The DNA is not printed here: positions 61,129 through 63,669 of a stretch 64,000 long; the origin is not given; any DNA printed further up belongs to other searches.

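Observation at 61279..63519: E3-like protein combining a MARCH-type RING-CH finger (with a ~90-aa insertion inside the finger) and an FHA phospho-Thr-binding domain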

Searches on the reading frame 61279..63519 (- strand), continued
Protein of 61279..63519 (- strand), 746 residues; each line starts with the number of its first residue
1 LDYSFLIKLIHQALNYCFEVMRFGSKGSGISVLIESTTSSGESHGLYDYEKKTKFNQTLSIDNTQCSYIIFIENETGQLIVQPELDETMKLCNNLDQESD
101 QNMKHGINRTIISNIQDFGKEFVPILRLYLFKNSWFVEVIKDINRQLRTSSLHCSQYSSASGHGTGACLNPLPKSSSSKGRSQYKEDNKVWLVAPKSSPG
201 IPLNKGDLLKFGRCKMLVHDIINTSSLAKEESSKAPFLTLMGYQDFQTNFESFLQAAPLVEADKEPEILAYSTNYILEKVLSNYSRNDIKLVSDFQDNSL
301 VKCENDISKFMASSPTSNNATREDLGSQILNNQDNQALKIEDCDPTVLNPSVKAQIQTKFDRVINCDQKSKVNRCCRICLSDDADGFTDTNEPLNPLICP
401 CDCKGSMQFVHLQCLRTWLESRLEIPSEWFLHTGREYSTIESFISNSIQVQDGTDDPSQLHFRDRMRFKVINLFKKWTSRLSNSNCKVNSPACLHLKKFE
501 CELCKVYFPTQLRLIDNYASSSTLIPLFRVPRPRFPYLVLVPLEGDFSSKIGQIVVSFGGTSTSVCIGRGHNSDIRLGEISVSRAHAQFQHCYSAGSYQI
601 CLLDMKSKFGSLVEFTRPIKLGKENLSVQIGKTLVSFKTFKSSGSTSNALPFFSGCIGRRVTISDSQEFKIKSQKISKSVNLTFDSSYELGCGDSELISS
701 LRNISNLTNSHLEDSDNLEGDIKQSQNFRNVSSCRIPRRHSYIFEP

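Call 10: search_protein_families(library=pfam, proteins=[P0013, P0030, P0046, P0051, P0057, P0085, P0087, P0043, P0082, P0037], max_evalue=0.01)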
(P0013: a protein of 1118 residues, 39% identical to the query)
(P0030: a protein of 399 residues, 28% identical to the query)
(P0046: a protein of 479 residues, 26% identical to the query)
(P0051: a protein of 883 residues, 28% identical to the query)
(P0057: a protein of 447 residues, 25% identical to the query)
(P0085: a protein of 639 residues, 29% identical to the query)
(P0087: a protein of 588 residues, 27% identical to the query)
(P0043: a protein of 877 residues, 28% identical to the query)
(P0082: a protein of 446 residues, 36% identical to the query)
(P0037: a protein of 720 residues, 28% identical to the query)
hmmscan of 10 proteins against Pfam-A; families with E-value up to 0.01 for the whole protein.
P0013 (1118 aa): 3 families
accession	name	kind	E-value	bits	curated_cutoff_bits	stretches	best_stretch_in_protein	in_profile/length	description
PF00498.31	FHA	-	4.8e-11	43.4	20.7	1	773-822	2-52/67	FHA domain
PF12906.13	RINGv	-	2.5e-10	40.8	21.6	1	642-691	1-39/47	RING-variant domain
PF16697.10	Yop-YscD_cpl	-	3.9e-06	27.5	33.2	1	769-838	16-86/94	Inner membrane component of T3SS, cytoplasmic domain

P0030 (399 aa): 3 families
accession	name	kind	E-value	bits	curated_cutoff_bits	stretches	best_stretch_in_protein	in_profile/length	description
PF12906.13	RINGv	-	3.5e-11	43.5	21.6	1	181-242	1-47/47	RING-variant domain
PF00498.31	FHA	-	6.9e-11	42.9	20.7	1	295-339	2-47/67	FHA domain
PF16697.10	Yop-YscD_cpl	-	2.4e-06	28.2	33.2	1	290-365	15-91/94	Inner membrane component of T3SS, cytoplasmic domain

P0046 (479 aa): 3 families
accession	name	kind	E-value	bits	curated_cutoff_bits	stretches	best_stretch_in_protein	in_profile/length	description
PF00498.31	FHA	-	6.9e-13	49.3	20.7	1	285-344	2-66/67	FHA domain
PF12906.13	RINGv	-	1.2e-09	38.6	21.6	1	169-230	1-47/47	RING-variant domain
PF16697.10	Yop-YscD_cpl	-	1.8e-08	34.9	33.2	1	281-336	16-71/94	Inner membrane component of T3SS, cytoplasmic domain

P0051 (883 aa): 3 families
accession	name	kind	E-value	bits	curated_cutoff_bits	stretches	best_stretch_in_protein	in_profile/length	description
PF00498.31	FHA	-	1.9e-13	51.1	20.7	1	268-318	2-53/67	FHA domain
PF12906.13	RINGv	-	2.4e-11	44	21.6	1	154-215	1-47/47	RING-variant domain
PF16697.10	Yop-YscD_cpl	-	3.8e-05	24.3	33.2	1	265-317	17-69/94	Inner membrane component of T3SS, cytoplasmic domain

P0057 (447 aa): 3 families
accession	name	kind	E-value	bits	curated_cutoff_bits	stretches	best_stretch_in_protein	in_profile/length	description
PF12906.13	RINGv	-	2.7e-13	50.3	21.6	1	177-217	1-40/47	RING-variant domain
PF00498.31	FHA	-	1e-11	45.5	20.7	1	294-351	2-64/67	FHA domain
PF16697.10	Yop-YscD_cpl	-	5.9e-06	26.9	33.2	1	285-362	12-90/94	Inner membrane component of T3SS, cytoplasmic domain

P0085 (639 aa): 3 families
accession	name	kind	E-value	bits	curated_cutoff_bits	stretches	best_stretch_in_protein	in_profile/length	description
PF12906.13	RINGv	-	2.9e-13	50.2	21.6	1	170-233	1-47/47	RING-variant domain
PF00498.31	FHA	-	2.7e-11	44.2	20.7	1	290-335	2-48/67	FHA domain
PF16697.10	Yop-YscD_cpl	-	1.1e-05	26.1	33.2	1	286-336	16-66/94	Inner membrane component of T3SS, cytoplasmic domain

P0087 (588 aa): 3 families
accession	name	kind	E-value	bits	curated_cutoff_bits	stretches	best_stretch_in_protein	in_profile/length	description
PF00498.31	FHA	-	5.8e-14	52.7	20.7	1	362-406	1-46/67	FHA domain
PF12906.13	RINGv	-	2.1e-11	44.2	21.6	1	193-232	1-38/47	RING-variant domain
PF16697.10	Yop-YscD_cpl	-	1.3e-06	29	33.2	1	362-407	19-64/94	Inner membrane component of T3SS, cytoplasmic domain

P0043 (877 aa): 3 families
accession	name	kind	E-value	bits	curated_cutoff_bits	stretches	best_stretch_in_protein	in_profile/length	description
PF12906.13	RINGv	-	1e-12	48.4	21.6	1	214-276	1-47/47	RING-variant domain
PF00498.31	FHA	-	3.9e-12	46.9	20.7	1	329-379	2-53/67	FHA domain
PF16697.10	Yop-YscD_cpl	-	1.8e-07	31.8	33.2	1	324-397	15-90/94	Inner membrane component of T3SS, cytoplasmic domain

P0082 (446 aa): 3 families
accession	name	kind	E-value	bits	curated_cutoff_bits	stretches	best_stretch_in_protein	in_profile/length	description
PF12906.13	RINGv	-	6.7e-11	42.6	21.6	1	172-233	1-47/47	RING-variant domain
PF00498.31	FHA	-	8.8e-11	42.5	20.7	1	298-341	2-46/67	FHA domain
PF16697.10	Yop-YscD_cpl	-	4.6e-06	27.3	33.2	1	295-368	17-91/94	Inner membrane component of T3SS, cytoplasmic domain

P0037 (720 aa): 3 families
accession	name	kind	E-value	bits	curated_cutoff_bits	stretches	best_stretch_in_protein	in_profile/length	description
PF12906.13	RINGv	-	1.3e-12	48.1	21.6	1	248-308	1-47/47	RING-variant domain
PF00498.31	FHA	-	5e-12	46.5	20.7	1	361-405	2-47/67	FHA domain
PF16697.10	Yop-YscD_cpl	-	2.4e-05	24.9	33.2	1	357-410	16-69/94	Inner membrane component of T3SS, cytoplasmic domain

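Call 22: find_encoding_contigs(protein=P0002, flank=1500, max_places=1)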
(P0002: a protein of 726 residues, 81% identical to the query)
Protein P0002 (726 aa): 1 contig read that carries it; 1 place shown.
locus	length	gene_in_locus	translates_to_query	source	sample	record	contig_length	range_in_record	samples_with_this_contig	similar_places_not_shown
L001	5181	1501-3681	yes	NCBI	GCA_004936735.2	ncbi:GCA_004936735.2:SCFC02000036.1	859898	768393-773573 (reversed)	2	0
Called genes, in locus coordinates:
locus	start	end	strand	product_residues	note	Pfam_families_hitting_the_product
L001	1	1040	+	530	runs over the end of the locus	PF24805:EIF3I (faint), PF23414:Beta-prop_EML_2 (weak), PF24814:WD40_Prp19, PF23381:Beta-prop_IFT122_1st, PF24807:WD40_CDC20-Fz (weak), PF25173:Beta-prop_WDR3_1st (weak), PF25174:Beta-prop_THOC3 (weak), PF08149:BING4CT, +4 more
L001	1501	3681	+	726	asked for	PF12906:RINGv, PF00498:FHA (weak)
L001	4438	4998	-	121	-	-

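Call 23: find_encoding_contigs(protein=P0003, flank=1500, max_places=1)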
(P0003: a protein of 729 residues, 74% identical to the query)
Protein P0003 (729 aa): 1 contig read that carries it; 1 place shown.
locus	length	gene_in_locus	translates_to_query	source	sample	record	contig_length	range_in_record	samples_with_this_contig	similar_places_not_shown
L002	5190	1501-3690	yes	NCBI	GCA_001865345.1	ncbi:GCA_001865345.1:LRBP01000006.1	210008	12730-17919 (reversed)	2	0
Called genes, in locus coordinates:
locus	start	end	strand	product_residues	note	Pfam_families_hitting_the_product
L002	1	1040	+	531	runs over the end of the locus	PF24805:EIF3I (faint), PF23381:Beta-prop_IFT122_1st (weak), PF23414:Beta-prop_EML_2 (weak), PF24814:WD40_Prp19, PF24807:WD40_CDC20-Fz, PF25173:Beta-prop_WDR3_1st (weak), PF25174:Beta-prop_THOC3 (weak), PF08149:BING4CT, +4 more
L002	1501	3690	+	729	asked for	PF12906:RINGv, PF00498:FHA (weak)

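Call 24: find_encoding_contigs(protein=P0004, flank=1500, max_places=1)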
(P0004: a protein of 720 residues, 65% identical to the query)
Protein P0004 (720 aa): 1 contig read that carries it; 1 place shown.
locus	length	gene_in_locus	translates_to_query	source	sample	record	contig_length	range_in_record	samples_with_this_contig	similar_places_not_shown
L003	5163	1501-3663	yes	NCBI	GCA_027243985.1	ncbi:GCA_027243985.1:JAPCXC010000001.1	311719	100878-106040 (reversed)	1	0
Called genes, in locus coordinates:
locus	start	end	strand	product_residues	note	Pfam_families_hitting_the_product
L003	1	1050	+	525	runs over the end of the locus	PF23414:Beta-prop_EML_2 (weak), PF24814:WD40_Prp19, PF25174:Beta-prop_THOC3 (weak), PF23381:Beta-prop_IFT122_1st, PF25173:Beta-prop_WDR3_1st, PF25174:Beta-prop_THOC3, PF24807:WD40_CDC20-Fz, PF08149:BING4CT, +5 more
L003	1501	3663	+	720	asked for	PF12906:RINGv, PF00498:FHA (weak)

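Call 31: search_solved_structures(query=A2, max_evalue=0.01, show_alignments=2)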
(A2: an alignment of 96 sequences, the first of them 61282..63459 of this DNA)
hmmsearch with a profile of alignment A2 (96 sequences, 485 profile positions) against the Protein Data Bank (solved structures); distinct sequences matched with E-value up to 0.01: 30.
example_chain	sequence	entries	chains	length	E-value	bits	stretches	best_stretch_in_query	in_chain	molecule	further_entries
2m6m_A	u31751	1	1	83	3.3e-16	62.4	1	186-257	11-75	ERAD-associated E3 ubiquitin-protein ligase DOA10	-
8pd0_A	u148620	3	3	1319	1.3e-14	57.2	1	182-258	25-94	ERAD-associated E3 ubiquitin-protein ligase DOA10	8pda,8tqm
2d8s_A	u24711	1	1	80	4.8e-14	55.3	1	189-264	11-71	cellular modulator of immune recognition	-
3po8_A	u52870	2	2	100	5.1e-08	35.4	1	312-356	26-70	Putative uncharacterized protein TB39.8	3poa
2lc1_A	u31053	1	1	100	5.9e-08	35.3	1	312-356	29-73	Putative uncharacterized protein TB39.8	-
2kb3_A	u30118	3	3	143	6.7e-08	35.1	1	311-376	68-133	Oxoglutarate dehydrogenase inhibitor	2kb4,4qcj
8p5x_G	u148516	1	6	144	6.8e-08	35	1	311-376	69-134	Oxoglutarate dehydrogenase inhibitor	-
6i2q_B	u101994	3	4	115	1.1e-07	34.4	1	311-376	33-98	Glycogen accumulation regulator GarA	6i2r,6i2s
2kkl_A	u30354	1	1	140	1.3e-07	34.1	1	312-376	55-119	Uncharacterized protein Mb1858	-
2kfu_A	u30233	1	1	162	1.9e-07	33.6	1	312-375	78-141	Rv1827 pThr 22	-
6i2p_D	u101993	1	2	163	1.9e-07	33.6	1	312-375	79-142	Glycogen accumulation regulator GarA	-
8p5r_G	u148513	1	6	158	2.3e-07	33.3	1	311-375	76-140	Glycogen accumulation regulator GarA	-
7rj3_A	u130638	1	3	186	2.4e-07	33.3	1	312-375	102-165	Glycogen accumulation regulator GarA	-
8s05_C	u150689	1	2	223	2.9e-07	32.9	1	298-356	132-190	Conserved protein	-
5a8i_A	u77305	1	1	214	3.5e-07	32.7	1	300-356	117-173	ARNA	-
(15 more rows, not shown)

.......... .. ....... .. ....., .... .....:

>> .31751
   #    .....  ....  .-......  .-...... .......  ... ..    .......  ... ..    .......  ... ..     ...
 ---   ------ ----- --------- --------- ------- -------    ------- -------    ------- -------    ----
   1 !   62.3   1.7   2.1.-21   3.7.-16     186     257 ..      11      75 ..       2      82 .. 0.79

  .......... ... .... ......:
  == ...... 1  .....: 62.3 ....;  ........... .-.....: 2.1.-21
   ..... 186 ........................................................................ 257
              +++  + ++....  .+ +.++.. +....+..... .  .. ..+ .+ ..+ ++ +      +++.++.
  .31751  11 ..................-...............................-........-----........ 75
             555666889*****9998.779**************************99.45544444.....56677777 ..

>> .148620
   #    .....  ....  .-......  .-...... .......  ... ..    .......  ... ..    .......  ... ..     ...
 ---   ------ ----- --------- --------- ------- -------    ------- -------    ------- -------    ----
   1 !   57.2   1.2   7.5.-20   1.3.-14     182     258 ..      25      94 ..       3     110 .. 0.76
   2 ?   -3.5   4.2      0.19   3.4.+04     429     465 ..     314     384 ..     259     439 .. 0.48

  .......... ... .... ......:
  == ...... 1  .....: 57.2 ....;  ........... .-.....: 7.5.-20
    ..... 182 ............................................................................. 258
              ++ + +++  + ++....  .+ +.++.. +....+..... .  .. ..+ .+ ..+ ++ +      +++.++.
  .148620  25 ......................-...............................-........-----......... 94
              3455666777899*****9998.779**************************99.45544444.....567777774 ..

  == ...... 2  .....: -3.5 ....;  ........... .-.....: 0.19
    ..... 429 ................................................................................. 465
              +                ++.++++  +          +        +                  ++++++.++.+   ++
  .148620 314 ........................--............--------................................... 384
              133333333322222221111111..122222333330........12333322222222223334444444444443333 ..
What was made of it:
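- On MARCH / Doa10 membrane-associated RING-CH ligases: The PDB profile match to Doa10 is confined to the finger (call 31).
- Closest known: Doa10/Ssm4. Same: It is the best sequence match of the family profile (2m6m, E 3.3e-16; 8pd0, E 1.3e-14; call 31).
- The family profile is closest to the Doa10 RING-CH (E 3.3e-16) and MARCH8 (E 4.8e-14) (call 31). The closest solved finger is that of Doa10/Ssm4 (call 31).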

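Call 32: predict_structure(alignment_id=A2)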
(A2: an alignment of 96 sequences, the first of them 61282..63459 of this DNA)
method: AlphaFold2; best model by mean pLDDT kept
length: 726 residues; sequences in the alignment: 96
mean_pLDDT: 67.6   pTM: 0.67
mean pLDDT of the five models: 67.6, 66.7, 66.3, 66.1, 64.0
residues with pLDDT >= 90: 239; 70-90: 122; 50-70: 128; < 50: 237
segments of 3 or more residues with pLDDT < 50: 1-3, 145-164, 232-333, 340-343, 345-349, 631-654, 656-692, 703-726
pLDDT, mean of each block of 10 residues (from residue 1): 58 95 92 91 93 89 75 52 52 60 89 95 64 53 47 43 62 95 97 95 94 83 62 39 32 32 33 36 36 29 32 35 39 49 49 86 67 82 92 91 87 71 58 53 74 72 63 93 92 81 85 95 81 92 95 95 97 94 97 97 95 96 62 40 39 40 35 45 43 50 45 34 32
secondary structure, 60 per line:
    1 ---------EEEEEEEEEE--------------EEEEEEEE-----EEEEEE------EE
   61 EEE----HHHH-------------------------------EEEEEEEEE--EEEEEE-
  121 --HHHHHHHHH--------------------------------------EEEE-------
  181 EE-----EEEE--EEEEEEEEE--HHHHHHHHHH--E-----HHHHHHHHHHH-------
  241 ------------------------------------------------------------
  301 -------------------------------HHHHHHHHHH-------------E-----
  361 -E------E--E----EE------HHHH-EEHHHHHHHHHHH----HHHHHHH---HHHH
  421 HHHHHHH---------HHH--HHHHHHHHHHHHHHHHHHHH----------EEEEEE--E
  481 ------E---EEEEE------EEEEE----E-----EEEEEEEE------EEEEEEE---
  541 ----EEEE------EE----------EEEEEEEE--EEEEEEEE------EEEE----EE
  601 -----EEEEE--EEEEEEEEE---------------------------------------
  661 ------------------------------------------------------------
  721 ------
elements in order (helices of 4 or more, strands of 3 or more residues): E10-19 E34-41 E47-52 E59-63 H68-71 E103-111 E114-119 H123-131 E170-173 E188-191 E194-202 H205-214 H223-233 H332-341 H385-388 H392-402 H407-413 H417-427 H442-461 E472-477 E491-495 E502-506 E517-524 E531-537 E545-548 E567-574 E577-584 E591-594 E606-610 E613-621
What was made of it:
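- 62815..63432 (-): N-terminal conserved module, aa 10-215. It is a beta-sandwich with a degenerate FHA-like fold, interrupted by two poorly predicted loops (about aa 64-102 and 130-168). Family-wide motifs are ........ (aa 23-30) and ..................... (aa 171-193). Call 32: pLDDT is about 90-97 for the strands in the full-length model.
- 62410..62814 (-): Poorly conserved linker, aa 216-350, predicted disordered over most of its length. Call 32: pLDDT is below 50 for aa 232-333.
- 62050..62253 (-): Cryptosporidium-specific expansion of the loop between zinc ligands 6 and 7, about aa 403-470. It has a variable core (aa 410-442) and a conserved amphipathic helix, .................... (aa 443-462). 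Call 32: predicted helices at 407-413, 417-427 and 442-461, with pLDDT 53-74.
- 61282..61596 (-): C-terminal Ser-rich tail, aa 622-726, predicted disordered. It ends in a conserved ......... Call 32: pLDDT below 50.
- On RING-CH / RINGv (Pfam PF12906): This holds in the prediction only. pLDDT is 82-92 for aa 351-410 and above 90 for aa 471-490 (call 32).
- The AF2 model has pTM 0.67 and is confident on both halves of the finger and on the FHA (call 32). The insert is modelled at only pLDDT 53-74 (call 32), so its structure and its position relative to the E2-binding surface are unknown. The model shows only beta-sandwich, finger and disordered regions (call 32).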

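Call 36: fold_search(model_id=the predicted structure, library=pdb)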
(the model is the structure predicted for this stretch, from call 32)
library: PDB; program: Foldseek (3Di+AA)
matches with E <= 10: 270; with E <= 0.001: 9
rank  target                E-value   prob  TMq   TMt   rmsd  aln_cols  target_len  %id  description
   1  8p5r_G                5.9e-04  1.00  0.09  0.54   9.7       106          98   28  Crystal structure of full-length, homohexameric 2-oxoglutarate dehydrogenase KGD from Mycobacterium smegmatis in compl (released 2023-08-16)
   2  8wwy_B                6.6e-04  1.00  0.07  0.32   9.9        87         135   20  Crystal structure of mouse TIFA/TIFAB heterodimer (released 2024-03-13)
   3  6i2p_E                7.8e-04  1.00  0.08  0.47   9.9       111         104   24  Crystal structure of the Mycobacterium tuberculosis PknB kinase domain (L33E mutant) in complex with its substrate Gar (released 2019-05-22)
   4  3poa_A                8.2e-04  1.00  0.08  0.47   9.1        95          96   22  Structural and functional analysis of phosphothreonine-dependent FHA domain interactions (released 2011-01-26)
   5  8p5x_G                8.2e-04  1.00  0.08  0.48  10.3       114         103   21  Single particle cryo-EM structure of the complex between Corynebacterium glutamicum homohexameric 2-oxoglutarate dehyd (released 2023-08-16)
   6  6i2q_B                9.1e-04  1.00  0.09  0.57   8.6       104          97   29  Crystal structure of the wild-type SucA domain of Mycobacterium smegmatis KGD (alpha-ketoglutarate decarboxylase), in  (released 2019-05-22)
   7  6i2r_B                9.1e-04  1.00  0.09  0.55   8.8       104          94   30  Crystal structure of the SucA domain of Mycobacterium smegmatis KGD (alpha-ketoglutarate decarboxylase), mutant R802A, (released 2019-05-22)
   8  4h87_B                9.1e-04  1.00  0.09  0.43   9.5       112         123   26  Crystal structure of a FHA domain of kanadaptin (SLC4A1AP) from Homo sapiens at 1.55 A resolution (released 2012-10-10)
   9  4qcj                  9.7e-04  0.97  0.06  0.34   9.5        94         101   21  Crystal Structure of OdhI from Corynebacterium glutamicum (released 2014-07-02)
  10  4h87_A                1.2e-03  1.00  0.09  0.42   9.6       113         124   23  Crystal structure of a FHA domain of kanadaptin (SLC4A1AP) from Homo sapiens at 1.55 A resolution (released 2012-10-10)
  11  7rj3_B                1.3e-03  1.00  0.08  0.45   9.1       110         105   22  Crystal Structure of the Forkhead Associated (FHA) Domain of the Glycogen Accumulation Regulator (GarA) from Mycobacte (released 2021-07-28)
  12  6i2p_D                1.3e-03  1.00  0.08  0.44   9.9       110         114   24  Crystal structure of the Mycobacterium tuberculosis PknB kinase domain (L33E mutant) in complex with its substrate Gar (released 2019-05-22)
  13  4ym4_A                1.5e-03  1.00  0.07  0.31  10.0        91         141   16  Truncated Human TIFA in complex with its Thr9 phosphorylated N-terminal peptide 1-15 (released 2015-10-21)
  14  7rj3_A                1.5e-03  0.98  0.07  0.41   9.5       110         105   22  Crystal Structure of the Forkhead Associated (FHA) Domain of the Glycogen Accumulation Regulator (GarA) from Mycobacte (released 2021-07-28)
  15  7rj3_C                2.3e-03  1.00  0.09  0.56   9.5       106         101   26  Crystal Structure of the Forkhead Associated (FHA) Domain of the Glycogen Accumulation Regulator (GarA) from Mycobacte (released 2021-07-28)
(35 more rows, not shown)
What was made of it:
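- On FHA domain (Pfam PF00498): Foldseek probability is 1.00 to GarA, OdhI, TIFA and kanadaptin (call 36).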
